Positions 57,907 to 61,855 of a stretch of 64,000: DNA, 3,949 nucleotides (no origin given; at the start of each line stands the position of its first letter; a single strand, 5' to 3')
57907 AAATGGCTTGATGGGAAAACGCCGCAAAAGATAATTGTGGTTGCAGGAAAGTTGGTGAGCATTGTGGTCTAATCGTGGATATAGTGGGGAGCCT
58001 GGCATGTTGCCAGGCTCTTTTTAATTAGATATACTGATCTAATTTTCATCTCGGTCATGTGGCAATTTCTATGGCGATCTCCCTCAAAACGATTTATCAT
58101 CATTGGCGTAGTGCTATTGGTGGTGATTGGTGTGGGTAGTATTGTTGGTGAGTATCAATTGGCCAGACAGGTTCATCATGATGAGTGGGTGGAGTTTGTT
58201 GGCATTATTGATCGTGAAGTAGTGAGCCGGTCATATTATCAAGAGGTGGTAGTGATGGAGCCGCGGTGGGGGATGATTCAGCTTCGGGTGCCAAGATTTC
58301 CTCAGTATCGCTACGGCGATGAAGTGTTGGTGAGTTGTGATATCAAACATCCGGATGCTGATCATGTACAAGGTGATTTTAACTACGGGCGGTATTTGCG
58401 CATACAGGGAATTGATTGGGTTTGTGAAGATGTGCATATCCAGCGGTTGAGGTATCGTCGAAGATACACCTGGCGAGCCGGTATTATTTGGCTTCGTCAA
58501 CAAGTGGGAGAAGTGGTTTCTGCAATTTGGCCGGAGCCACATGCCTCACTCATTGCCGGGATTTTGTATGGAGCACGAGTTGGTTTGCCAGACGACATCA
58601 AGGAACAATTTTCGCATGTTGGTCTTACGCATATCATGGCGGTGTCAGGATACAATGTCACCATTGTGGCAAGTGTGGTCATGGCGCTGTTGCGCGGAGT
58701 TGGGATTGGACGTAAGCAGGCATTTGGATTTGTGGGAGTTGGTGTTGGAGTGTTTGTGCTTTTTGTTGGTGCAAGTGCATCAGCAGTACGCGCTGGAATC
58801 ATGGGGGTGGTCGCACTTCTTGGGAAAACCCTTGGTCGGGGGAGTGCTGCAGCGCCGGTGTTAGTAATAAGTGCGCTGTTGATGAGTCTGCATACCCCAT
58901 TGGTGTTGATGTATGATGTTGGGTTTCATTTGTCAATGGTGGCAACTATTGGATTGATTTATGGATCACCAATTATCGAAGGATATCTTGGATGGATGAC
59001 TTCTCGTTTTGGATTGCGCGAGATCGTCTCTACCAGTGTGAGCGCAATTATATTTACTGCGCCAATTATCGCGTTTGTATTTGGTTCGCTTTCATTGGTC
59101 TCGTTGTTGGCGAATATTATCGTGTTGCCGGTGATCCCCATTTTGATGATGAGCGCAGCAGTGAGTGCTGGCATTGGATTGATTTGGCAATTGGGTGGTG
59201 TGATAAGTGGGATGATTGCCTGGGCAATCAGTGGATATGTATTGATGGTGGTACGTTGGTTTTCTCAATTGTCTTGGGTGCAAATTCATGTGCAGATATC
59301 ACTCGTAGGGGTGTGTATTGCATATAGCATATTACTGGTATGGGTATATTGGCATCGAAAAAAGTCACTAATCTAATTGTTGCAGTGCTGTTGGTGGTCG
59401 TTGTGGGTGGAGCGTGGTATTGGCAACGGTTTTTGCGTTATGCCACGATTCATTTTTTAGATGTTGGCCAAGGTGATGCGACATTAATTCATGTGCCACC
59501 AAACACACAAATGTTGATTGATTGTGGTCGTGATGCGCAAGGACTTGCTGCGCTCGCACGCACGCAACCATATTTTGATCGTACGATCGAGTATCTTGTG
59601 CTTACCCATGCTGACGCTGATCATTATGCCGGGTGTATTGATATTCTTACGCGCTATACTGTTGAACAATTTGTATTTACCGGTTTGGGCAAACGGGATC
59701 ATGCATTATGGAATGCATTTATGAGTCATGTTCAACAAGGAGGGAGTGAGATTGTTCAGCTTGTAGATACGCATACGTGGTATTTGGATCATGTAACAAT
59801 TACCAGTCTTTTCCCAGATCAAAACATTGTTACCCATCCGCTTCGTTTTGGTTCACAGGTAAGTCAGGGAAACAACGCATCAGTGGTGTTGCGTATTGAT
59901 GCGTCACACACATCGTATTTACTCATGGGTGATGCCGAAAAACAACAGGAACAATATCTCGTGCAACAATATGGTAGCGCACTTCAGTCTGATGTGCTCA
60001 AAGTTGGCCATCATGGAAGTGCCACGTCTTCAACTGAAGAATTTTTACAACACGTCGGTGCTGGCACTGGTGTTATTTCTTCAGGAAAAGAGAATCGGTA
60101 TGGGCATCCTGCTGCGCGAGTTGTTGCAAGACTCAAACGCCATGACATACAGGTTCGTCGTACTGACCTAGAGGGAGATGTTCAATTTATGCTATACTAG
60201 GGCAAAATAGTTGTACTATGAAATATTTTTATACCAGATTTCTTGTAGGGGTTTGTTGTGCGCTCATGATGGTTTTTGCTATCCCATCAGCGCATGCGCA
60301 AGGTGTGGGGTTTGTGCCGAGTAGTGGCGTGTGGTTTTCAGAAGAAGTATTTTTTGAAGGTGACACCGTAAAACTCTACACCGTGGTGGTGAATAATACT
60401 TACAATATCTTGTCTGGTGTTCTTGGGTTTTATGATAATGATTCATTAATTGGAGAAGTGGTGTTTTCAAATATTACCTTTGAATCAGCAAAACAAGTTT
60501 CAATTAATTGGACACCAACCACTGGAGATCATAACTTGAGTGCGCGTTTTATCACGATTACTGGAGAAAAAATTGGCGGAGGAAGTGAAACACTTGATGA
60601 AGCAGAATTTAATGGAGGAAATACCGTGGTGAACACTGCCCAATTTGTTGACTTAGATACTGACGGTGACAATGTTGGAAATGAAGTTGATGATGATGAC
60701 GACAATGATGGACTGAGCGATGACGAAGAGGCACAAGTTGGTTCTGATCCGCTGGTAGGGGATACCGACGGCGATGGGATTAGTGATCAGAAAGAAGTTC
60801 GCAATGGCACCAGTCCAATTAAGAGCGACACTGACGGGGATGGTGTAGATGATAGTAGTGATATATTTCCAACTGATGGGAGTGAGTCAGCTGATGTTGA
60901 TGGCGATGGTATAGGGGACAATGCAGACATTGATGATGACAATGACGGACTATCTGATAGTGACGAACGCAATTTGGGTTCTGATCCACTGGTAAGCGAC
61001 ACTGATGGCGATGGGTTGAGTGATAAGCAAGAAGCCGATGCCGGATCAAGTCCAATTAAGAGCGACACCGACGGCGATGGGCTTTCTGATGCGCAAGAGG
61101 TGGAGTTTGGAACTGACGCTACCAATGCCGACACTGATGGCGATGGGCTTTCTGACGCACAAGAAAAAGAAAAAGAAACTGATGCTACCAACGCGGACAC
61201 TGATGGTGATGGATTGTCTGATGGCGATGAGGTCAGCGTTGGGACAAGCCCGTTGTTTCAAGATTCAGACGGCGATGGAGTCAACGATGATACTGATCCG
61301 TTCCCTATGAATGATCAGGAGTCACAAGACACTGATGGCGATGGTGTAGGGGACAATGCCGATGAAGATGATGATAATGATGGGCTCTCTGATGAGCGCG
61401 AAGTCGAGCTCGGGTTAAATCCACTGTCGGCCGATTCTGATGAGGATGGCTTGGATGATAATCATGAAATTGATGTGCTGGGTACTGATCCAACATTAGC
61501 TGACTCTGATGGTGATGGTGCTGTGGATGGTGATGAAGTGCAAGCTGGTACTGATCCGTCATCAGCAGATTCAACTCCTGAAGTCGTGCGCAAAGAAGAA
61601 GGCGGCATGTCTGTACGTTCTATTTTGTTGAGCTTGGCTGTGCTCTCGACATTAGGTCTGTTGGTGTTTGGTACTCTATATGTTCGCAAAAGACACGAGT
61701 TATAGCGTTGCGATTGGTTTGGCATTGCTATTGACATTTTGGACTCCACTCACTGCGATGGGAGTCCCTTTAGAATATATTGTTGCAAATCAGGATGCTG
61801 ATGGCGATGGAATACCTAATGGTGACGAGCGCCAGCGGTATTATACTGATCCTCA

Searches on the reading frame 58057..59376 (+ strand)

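Call 62: search_protein_families(library=pfam, proteins=[window:58057-59376:+], max_evalue=0.001)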
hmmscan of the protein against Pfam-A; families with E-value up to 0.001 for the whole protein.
window:58057-59376:+ (439 aa): 2 families
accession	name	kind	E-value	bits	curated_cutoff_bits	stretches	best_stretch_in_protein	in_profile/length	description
PF03772.21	Competence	-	4e-47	161.3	23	1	170-434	2-268/270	Competence protein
PF13567.11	DUF4131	-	3.9e-09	36.9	31.6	1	4-121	22-155/165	Domain of unknown function (DUF4131)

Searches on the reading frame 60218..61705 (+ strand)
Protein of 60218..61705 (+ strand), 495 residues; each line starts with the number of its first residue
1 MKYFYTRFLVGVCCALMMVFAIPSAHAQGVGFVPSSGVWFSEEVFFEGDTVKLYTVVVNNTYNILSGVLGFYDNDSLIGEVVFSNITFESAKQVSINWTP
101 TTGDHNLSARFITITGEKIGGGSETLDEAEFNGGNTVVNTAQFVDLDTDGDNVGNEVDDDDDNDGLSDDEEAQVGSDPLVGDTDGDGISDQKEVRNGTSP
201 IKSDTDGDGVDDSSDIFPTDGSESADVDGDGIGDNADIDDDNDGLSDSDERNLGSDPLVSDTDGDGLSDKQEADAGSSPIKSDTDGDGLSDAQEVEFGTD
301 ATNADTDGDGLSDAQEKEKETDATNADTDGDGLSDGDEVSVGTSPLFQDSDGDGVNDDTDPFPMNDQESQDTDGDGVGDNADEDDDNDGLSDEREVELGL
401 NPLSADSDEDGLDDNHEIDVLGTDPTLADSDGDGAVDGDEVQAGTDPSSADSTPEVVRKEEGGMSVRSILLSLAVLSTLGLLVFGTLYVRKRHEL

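Call 62: search_protein_families(library=pfam, proteins=[window:60218-61705:+], max_evalue=0.001)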
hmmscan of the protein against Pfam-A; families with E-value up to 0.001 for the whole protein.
window:60218-61705:+ (495 aa): 1 family
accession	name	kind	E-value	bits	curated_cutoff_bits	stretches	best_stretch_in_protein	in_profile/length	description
PF18884.5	TSP3_bac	-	2.7e-49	165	25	9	239-258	1-20/22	Bacterial TSP3 repeat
